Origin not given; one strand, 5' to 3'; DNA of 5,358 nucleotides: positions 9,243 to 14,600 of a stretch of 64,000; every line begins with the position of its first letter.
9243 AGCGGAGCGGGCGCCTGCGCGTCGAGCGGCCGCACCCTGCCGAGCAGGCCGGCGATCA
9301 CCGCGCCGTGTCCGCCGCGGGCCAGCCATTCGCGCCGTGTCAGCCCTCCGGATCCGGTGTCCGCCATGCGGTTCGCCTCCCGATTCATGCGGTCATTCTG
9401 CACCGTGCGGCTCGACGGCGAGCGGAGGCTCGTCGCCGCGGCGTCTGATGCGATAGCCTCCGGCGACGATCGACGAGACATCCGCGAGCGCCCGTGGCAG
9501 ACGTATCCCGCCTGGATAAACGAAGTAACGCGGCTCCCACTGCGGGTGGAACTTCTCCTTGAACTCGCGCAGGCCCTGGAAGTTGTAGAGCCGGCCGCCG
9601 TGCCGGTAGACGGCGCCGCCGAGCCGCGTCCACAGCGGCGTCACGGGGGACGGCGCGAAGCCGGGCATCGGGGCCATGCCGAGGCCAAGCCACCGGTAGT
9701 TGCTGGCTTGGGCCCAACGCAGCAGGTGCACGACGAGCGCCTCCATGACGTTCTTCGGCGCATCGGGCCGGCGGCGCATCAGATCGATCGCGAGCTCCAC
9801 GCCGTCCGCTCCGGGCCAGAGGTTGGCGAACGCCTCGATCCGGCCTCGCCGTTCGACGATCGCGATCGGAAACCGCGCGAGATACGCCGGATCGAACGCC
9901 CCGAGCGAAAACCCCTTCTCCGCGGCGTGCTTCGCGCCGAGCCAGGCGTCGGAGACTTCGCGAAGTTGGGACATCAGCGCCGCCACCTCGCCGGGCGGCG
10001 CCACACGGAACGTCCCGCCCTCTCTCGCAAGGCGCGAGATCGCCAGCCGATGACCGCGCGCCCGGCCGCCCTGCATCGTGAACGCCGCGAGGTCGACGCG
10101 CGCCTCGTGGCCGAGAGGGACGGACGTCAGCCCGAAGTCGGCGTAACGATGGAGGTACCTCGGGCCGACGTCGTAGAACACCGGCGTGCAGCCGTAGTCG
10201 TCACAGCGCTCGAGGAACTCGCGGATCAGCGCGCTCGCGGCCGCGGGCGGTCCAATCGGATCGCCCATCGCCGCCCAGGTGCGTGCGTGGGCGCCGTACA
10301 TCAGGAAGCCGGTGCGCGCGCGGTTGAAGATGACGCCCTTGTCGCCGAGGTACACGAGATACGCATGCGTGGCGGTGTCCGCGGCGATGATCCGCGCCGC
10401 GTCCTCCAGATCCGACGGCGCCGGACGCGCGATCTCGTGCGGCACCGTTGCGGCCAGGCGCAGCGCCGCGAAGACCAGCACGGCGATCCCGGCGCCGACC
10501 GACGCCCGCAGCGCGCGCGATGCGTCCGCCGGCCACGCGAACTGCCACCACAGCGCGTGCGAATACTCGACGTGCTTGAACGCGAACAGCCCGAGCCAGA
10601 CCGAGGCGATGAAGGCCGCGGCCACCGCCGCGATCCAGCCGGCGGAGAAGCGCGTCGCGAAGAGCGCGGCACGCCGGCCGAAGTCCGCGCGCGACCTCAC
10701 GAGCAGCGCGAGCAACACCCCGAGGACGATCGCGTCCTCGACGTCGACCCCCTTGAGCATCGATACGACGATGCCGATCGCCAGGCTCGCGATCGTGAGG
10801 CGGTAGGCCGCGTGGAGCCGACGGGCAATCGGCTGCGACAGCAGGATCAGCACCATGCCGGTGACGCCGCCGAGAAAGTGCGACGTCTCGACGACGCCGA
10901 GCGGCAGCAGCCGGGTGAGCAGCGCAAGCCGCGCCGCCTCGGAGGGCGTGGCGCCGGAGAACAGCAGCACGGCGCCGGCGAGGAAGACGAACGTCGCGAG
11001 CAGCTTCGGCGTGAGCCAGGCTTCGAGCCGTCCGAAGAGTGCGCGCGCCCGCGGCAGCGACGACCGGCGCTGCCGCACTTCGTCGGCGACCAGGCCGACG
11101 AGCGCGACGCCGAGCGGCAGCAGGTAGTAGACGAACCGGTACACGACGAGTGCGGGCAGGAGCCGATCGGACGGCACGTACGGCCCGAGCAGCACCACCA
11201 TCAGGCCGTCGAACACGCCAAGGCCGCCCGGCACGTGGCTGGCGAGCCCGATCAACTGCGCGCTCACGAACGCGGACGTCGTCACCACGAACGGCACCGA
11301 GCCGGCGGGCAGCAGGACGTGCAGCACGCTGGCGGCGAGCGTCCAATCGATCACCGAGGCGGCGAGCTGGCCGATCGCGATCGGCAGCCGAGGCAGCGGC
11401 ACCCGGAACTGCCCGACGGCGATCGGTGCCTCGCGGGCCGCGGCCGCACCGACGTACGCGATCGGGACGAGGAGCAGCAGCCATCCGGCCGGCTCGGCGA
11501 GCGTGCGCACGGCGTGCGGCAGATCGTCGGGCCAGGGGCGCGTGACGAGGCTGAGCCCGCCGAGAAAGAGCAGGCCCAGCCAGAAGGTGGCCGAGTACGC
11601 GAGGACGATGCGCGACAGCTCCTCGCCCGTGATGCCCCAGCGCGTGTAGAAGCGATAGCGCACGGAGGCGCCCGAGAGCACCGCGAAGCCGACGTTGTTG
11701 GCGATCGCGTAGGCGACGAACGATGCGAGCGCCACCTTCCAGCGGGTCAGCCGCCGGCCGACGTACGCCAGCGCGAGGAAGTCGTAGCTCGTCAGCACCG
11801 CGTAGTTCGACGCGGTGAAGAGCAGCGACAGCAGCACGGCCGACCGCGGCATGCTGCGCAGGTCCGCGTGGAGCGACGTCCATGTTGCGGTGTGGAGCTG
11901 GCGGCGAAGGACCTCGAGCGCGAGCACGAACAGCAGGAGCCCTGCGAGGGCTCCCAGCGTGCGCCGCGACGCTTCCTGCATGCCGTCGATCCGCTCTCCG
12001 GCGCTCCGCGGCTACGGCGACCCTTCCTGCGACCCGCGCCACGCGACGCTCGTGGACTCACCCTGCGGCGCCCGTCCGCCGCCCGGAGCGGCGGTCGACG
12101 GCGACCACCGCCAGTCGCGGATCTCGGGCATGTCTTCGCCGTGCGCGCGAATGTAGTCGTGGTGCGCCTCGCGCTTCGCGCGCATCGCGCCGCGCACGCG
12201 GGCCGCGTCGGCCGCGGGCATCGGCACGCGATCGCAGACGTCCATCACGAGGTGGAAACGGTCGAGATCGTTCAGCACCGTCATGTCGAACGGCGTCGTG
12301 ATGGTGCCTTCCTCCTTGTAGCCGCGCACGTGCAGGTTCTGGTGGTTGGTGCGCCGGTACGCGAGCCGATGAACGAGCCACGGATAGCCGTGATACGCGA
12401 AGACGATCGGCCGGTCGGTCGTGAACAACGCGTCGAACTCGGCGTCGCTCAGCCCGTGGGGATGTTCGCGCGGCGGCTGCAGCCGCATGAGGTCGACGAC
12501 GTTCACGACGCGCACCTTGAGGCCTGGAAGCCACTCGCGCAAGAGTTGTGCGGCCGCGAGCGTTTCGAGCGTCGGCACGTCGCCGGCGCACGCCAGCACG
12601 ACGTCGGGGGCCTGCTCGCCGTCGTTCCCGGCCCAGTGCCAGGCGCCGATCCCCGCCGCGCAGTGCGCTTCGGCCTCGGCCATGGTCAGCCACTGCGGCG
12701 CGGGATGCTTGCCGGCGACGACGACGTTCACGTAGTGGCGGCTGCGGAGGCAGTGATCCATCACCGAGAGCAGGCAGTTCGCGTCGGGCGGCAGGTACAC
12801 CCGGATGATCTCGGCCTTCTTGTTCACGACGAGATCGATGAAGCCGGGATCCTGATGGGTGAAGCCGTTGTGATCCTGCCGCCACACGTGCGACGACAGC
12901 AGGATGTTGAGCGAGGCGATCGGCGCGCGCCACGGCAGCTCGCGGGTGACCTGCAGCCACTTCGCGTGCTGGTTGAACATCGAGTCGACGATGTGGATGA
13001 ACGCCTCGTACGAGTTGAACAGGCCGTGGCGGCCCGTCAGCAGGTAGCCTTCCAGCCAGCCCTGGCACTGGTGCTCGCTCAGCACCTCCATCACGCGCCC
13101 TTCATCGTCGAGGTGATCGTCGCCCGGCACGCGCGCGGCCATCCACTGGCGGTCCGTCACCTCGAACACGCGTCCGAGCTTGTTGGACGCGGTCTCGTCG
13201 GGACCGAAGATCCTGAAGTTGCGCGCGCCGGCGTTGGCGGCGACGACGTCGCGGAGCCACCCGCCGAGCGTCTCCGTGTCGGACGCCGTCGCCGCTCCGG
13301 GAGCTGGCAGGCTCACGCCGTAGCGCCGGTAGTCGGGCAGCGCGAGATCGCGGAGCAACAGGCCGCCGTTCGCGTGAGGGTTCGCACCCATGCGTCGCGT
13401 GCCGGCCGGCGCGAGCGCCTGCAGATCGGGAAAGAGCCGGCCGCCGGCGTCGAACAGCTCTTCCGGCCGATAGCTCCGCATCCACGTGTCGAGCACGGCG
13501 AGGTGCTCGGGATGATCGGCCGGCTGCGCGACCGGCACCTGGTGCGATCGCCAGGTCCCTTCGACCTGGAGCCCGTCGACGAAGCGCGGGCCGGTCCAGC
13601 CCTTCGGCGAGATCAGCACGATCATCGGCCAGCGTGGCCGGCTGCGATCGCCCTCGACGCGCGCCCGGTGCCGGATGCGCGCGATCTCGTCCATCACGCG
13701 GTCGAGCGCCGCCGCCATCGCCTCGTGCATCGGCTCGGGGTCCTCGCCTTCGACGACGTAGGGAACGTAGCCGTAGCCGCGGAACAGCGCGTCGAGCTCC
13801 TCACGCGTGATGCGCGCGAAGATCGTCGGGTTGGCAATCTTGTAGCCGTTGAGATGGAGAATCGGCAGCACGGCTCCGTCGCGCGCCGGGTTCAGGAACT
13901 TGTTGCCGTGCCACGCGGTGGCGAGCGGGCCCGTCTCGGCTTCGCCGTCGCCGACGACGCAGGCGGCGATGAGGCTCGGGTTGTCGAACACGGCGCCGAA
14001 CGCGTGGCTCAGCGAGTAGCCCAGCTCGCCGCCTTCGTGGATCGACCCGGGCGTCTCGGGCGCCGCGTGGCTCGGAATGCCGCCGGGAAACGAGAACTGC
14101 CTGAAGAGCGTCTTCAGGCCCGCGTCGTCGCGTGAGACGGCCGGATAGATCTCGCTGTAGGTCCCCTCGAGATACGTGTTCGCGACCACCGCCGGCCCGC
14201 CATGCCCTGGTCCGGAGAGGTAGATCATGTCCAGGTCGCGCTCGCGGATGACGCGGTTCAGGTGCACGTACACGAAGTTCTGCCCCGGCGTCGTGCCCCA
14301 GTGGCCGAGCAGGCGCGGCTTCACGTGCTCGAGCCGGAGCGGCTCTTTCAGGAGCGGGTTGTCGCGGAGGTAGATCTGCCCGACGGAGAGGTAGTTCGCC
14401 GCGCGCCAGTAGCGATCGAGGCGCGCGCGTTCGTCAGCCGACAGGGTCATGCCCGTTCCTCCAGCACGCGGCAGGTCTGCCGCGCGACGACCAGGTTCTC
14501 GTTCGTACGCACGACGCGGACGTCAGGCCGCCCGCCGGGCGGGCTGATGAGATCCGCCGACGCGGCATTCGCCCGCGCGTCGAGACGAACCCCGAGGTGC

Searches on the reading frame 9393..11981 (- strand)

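Call 22: search_protein_families(library=pfam, proteins=[window:9393-11981:-], max_evalue=0.0001)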
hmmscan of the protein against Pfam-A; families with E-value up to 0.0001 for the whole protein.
window:9393-11981:- (862 aa): 2 families
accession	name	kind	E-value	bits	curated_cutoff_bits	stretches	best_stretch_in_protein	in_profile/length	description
PF09924.15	LPG_synthase_C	-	6.8e-89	298.3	27.5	1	537-822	11-298/298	Phosphatidylglycerol lysyltransferase, C-terminal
PF03706.18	LPG_synthase_TM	-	3.6e-09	37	33.4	1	13-290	3-299/302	Lysylphosphatidylglycerol synthase TM region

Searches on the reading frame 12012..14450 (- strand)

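Call 22: search_protein_families(library=pfam, proteins=[window:12012-14450:-], max_evalue=0.0001)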
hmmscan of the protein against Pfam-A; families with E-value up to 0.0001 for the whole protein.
window:12012-14450:- (812 aa): 3 families
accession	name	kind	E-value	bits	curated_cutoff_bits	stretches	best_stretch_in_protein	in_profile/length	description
PF09364.15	XFP_N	-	4.6e-178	592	23.7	1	6-364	5-363/364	XFP N-terminal domain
PF09363.15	XFP_C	-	7.1e-96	319.9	23.4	1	581-782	1-202/202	XFP C-terminal domain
PF03894.20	XFP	-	1.1e-88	296.1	22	1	394-570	2-177/177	D-xylulose 5-phosphate/D-fructose 6-phosphate phosphoketolase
